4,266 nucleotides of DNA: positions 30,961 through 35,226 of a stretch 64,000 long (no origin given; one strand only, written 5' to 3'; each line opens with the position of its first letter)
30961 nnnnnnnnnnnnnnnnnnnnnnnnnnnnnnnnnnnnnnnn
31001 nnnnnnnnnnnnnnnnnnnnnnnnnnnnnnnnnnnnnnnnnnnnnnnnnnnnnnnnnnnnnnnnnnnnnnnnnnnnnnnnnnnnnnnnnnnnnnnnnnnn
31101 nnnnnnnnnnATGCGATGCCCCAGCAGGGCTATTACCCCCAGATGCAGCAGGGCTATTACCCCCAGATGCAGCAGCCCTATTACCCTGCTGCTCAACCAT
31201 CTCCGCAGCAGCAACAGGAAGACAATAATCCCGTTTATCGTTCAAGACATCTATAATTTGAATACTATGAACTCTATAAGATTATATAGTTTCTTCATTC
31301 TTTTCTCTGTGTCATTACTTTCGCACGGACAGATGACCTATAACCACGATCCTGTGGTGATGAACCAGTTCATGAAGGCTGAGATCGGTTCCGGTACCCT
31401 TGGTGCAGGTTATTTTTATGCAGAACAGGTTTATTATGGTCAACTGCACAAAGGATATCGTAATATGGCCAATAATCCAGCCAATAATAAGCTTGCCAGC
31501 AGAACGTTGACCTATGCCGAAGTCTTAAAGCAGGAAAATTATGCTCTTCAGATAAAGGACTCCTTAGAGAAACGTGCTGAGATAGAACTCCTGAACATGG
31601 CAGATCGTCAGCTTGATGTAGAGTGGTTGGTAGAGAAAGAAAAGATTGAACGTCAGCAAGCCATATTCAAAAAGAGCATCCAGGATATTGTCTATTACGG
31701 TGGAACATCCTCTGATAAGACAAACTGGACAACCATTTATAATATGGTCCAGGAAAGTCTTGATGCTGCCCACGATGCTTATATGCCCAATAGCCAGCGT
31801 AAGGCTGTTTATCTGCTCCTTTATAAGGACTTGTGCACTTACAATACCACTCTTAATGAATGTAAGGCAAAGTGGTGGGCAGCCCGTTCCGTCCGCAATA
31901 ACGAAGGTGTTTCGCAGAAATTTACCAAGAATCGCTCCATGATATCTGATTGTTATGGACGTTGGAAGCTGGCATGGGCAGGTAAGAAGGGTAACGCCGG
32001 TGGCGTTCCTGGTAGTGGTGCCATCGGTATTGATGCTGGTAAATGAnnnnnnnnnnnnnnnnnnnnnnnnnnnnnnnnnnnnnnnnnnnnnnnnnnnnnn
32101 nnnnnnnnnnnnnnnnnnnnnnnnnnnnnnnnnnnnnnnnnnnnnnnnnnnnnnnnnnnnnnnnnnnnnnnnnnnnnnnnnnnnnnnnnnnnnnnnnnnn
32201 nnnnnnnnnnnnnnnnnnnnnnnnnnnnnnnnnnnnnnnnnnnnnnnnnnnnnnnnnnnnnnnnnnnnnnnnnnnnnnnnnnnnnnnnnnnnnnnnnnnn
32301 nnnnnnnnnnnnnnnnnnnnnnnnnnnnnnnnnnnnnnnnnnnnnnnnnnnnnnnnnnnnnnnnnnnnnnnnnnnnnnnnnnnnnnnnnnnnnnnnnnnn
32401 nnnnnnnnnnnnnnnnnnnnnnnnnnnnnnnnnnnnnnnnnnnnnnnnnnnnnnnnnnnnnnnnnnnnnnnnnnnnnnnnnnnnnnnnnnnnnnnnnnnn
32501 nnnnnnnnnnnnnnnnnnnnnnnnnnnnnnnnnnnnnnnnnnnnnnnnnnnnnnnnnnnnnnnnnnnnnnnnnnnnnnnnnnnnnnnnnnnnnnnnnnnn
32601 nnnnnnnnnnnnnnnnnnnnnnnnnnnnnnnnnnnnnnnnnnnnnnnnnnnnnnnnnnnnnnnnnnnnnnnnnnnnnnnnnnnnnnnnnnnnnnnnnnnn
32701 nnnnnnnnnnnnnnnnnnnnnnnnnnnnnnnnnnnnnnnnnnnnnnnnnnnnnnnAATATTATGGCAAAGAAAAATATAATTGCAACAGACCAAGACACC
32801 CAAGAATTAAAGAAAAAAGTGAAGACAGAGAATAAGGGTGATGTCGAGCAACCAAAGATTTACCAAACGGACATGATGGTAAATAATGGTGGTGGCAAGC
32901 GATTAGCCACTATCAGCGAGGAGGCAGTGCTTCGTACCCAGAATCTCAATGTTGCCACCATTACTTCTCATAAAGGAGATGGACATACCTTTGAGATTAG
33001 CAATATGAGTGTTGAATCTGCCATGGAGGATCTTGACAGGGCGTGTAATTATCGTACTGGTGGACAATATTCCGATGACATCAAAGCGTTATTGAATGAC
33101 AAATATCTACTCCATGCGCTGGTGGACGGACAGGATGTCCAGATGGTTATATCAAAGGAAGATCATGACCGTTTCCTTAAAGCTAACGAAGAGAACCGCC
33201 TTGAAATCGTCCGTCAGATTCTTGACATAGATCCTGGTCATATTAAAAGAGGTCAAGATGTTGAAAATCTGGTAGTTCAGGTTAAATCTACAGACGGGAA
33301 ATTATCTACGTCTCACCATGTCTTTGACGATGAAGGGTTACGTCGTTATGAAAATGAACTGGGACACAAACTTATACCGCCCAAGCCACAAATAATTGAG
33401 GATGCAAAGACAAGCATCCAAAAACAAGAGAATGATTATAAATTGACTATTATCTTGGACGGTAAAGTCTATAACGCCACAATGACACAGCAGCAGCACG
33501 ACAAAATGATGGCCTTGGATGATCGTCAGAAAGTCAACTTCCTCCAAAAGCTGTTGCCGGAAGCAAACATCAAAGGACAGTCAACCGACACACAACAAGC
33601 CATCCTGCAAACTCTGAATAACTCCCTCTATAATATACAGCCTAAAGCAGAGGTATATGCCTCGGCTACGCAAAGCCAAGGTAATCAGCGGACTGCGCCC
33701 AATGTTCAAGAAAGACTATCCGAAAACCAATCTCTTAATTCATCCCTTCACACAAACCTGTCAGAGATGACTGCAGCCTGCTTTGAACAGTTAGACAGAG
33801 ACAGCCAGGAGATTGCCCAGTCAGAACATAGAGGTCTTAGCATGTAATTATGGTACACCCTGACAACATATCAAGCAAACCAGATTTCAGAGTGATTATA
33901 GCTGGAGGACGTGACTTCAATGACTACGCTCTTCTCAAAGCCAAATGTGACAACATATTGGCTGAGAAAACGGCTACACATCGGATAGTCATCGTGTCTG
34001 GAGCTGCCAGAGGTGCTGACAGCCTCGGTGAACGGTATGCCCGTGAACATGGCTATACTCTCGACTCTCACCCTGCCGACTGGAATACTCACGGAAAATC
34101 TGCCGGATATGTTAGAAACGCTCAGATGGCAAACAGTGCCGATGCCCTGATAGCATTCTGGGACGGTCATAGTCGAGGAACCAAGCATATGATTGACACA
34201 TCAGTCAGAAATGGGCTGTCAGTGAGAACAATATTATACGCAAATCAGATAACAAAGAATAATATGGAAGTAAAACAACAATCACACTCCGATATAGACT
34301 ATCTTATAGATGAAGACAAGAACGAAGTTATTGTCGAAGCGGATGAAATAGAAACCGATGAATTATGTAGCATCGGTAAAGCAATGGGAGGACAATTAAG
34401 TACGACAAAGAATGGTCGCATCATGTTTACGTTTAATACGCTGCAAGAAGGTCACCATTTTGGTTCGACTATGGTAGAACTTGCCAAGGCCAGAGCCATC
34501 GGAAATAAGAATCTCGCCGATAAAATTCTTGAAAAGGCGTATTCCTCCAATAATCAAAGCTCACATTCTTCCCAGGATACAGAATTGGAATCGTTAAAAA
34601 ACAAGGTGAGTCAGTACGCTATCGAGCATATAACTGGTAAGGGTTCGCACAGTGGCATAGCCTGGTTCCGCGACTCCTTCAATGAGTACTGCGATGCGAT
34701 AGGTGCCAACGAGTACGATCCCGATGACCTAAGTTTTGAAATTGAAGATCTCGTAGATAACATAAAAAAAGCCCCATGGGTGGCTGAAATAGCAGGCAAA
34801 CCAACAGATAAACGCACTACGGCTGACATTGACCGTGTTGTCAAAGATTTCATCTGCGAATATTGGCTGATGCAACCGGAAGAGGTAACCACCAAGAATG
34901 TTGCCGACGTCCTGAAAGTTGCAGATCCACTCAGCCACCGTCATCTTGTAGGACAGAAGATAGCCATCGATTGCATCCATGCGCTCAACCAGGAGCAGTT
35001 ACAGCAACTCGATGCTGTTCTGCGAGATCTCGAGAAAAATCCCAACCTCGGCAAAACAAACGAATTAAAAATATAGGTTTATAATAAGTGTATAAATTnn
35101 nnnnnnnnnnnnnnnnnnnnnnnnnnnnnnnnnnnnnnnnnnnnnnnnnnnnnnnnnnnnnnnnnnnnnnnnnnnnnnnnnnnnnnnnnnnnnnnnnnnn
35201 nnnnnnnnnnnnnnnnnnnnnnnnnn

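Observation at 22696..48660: Element-wide regulon: a 20-bp box exactly 59 bp upstream of five promoters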

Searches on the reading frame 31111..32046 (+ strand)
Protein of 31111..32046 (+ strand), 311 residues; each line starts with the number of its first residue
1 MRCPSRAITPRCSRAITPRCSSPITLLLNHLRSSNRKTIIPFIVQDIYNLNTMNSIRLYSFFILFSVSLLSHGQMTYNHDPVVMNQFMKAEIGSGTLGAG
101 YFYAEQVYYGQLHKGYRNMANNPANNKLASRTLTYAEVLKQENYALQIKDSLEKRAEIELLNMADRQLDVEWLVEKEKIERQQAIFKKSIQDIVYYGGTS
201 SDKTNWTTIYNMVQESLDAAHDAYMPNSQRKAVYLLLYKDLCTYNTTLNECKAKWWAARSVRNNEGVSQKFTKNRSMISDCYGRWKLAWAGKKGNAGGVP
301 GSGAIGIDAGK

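Call 10: search_protein_families(library=pfam, proteins=[window:31111-32046:+], max_evalue=0.01)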
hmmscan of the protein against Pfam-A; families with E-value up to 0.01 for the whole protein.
window:31111-32046:+ (311 aa): 1 family
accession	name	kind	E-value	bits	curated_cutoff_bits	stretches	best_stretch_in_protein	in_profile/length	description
PF16464.10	DUF5045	-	1.2e-10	41.9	29.9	1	75-163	4-84/85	Domain of unknown function (DUF5045)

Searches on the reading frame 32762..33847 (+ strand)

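Call 11: search_protein_families(library=pfam, proteins=[window:32762-33847:+], max_evalue=0.01)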
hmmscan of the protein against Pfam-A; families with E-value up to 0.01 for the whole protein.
window:32762-33847:+ (361 aa): 1 family
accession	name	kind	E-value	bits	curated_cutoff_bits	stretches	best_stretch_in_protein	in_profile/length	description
PF01279.22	Parathyroid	-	0.0039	18.3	22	0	240-305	5-72/107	Parathyroid hormone family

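Call 19: search_protein_families(library=ncbifam, proteins=[window:32762-33847:+], max_evalue=0.01)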
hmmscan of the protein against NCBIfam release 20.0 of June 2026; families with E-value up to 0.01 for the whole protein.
window:32762-33847:+ (361 aa): 0 families

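Call 20: search_protein_families(library=phrogs, proteins=[window:32762-33847:+], max_evalue=0.01)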
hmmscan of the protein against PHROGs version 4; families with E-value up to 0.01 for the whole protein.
window:32762-33847:+ (361 aa): 1 family
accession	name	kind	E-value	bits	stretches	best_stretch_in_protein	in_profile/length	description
phrog_7828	-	unknown function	0.0095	17.1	0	218-283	3-66/143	-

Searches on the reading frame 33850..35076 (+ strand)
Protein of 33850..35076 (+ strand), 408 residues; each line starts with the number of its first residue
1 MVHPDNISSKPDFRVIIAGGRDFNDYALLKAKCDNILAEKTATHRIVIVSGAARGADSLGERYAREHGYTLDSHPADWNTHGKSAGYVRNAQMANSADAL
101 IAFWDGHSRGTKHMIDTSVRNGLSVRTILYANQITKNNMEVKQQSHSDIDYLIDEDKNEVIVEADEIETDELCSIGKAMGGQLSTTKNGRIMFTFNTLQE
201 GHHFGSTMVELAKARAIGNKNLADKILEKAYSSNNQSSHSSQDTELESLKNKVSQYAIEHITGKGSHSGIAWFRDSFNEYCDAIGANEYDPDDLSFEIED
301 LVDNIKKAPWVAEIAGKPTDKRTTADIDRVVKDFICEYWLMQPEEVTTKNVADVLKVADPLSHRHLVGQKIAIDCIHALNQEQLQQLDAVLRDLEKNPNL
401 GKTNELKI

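Call 11: search_protein_families(library=pfam, proteins=[window:33850-35076:+], max_evalue=0.01)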
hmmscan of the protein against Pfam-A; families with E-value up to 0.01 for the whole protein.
window:33850-35076:+ (408 aa): 2 families
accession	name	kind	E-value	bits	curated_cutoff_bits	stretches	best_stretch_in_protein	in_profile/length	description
PF10686.14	YAcAr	-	1.2e-18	67.1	28.2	1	14-81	2-66/66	YspA, cpYpsA-related SLOG family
PF02481.21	DNA_processg_A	-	0.0011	18.7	29.6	1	15-68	47-98/212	DNA recombination-mediator protein A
